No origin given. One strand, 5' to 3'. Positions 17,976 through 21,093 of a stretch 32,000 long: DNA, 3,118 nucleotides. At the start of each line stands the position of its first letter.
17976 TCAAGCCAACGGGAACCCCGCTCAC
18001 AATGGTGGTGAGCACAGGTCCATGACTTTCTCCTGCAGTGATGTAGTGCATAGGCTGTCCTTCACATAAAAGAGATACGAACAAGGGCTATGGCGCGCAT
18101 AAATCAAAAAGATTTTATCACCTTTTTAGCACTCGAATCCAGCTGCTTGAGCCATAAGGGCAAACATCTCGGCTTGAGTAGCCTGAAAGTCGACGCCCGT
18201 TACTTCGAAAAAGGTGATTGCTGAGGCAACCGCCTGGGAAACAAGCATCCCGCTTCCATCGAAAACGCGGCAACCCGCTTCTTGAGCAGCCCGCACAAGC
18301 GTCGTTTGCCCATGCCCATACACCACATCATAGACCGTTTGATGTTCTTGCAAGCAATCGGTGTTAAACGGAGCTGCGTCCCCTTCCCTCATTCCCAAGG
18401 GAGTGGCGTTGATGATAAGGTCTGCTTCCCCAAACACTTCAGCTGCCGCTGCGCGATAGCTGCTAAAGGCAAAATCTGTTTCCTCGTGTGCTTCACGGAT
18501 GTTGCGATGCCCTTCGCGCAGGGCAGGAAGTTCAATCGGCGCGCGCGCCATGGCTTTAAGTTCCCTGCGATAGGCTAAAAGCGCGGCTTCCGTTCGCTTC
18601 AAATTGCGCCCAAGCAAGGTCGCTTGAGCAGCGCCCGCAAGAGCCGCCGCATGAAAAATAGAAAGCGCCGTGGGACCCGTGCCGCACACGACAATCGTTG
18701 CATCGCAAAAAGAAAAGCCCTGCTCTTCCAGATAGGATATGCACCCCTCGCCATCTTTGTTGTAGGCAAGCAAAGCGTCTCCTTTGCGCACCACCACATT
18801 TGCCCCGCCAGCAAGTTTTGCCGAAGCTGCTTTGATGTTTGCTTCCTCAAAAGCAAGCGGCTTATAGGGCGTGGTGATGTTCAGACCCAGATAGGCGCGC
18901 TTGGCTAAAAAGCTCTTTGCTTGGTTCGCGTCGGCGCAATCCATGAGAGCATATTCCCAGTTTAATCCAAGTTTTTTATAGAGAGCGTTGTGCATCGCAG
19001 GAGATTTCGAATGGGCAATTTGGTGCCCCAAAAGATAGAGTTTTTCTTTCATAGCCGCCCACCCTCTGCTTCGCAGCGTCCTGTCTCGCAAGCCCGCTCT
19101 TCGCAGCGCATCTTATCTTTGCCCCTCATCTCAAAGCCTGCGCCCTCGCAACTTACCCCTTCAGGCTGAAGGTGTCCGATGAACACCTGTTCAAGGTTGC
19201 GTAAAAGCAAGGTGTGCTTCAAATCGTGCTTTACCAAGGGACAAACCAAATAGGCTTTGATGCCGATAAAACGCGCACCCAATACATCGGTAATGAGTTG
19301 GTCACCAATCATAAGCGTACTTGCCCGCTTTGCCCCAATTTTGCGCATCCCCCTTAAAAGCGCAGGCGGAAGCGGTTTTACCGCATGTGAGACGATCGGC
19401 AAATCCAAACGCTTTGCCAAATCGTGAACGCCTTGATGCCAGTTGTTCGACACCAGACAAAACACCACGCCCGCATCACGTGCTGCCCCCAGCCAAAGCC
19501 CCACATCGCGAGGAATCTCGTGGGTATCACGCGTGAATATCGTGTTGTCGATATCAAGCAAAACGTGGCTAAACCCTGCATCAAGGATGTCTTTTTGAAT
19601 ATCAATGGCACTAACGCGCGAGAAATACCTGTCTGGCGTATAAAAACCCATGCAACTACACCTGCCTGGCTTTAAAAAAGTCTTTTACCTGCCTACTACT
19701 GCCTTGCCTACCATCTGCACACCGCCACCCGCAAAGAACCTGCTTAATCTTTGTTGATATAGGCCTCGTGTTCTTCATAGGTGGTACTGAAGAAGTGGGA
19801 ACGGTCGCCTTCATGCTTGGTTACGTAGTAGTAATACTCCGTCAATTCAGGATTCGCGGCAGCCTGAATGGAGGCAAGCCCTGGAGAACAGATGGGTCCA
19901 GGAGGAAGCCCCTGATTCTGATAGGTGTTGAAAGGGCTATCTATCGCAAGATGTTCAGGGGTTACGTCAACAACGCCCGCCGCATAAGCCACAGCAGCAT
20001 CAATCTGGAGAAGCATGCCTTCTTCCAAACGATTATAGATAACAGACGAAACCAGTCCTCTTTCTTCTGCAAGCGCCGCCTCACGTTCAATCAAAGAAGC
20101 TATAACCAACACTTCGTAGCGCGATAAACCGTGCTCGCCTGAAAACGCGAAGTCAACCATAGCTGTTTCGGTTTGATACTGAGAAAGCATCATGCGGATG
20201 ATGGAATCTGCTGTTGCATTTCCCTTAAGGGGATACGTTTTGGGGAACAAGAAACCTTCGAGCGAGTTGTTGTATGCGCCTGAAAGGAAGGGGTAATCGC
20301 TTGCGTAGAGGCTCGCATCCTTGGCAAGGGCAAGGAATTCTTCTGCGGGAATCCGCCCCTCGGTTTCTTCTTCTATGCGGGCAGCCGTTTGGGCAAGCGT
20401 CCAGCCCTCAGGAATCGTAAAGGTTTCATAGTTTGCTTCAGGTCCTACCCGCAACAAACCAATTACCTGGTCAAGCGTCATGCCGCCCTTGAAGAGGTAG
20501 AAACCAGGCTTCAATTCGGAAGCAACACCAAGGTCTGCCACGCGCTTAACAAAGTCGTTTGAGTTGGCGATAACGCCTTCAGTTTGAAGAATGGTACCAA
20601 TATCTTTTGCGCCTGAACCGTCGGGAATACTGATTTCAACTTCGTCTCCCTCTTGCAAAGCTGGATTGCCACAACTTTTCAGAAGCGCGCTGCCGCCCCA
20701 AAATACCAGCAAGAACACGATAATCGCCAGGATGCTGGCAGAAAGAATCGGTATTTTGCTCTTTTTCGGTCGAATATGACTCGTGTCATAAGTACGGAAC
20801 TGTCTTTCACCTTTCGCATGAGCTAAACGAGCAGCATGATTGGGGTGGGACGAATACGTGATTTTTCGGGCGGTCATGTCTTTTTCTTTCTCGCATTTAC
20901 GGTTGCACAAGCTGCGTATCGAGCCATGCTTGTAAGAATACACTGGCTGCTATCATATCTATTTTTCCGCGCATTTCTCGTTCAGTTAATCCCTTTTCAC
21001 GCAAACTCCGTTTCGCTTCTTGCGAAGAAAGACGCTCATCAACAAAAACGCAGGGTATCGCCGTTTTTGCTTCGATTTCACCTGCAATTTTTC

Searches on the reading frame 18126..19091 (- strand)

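Call 12: search_protein_families(library=pfam, proteins=[window:18126-19091:-], max_evalue=0.001)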
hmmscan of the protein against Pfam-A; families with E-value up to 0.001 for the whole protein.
window:18126-19091:- (321 aa): 1 family
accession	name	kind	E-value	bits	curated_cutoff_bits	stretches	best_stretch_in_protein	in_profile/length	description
PF08501.16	Shikimate_dh_N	-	1.2e-17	64.3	27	1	20-100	1-83/83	Shikimate dehydrogenase substrate binding domain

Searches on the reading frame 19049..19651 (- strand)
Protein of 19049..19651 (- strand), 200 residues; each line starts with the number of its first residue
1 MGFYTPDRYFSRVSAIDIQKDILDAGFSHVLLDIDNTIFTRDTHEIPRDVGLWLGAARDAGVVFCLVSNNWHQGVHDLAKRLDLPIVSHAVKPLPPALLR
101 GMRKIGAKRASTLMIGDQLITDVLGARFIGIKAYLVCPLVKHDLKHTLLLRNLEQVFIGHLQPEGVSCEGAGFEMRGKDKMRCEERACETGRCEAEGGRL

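Call 12: search_protein_families(library=pfam, proteins=[window:19049-19651:-], max_evalue=0.001)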
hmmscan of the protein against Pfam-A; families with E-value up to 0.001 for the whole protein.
window:19049-19651:- (200 aa): 3 families
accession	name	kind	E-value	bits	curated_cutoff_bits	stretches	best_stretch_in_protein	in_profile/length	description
PF13242.12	Hydrolase_like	-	5e-10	39.6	22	1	92-136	4-48/75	HAD-hyrolase-like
PF00702.32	Hydrolase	-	9.6e-07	29.8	26.4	1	22-128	75-189/191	haloacid dehalogenase-like hydrolase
PF13419.12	HAD_2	-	0.00039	21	23.8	1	90-135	133-177/178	Haloacid dehalogenase-like hydrolase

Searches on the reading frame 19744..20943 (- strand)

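Call 12: search_protein_families(library=pfam, proteins=[window:19744-20943:-], max_evalue=0.001)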
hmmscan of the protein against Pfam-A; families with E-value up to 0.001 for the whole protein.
window:19744-20943:- (399 aa): 1 family
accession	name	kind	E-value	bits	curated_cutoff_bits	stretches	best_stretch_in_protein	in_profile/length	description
PF02618.21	YceG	-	1e-80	271.6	32.4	1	104-398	1-275/275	YceG-like family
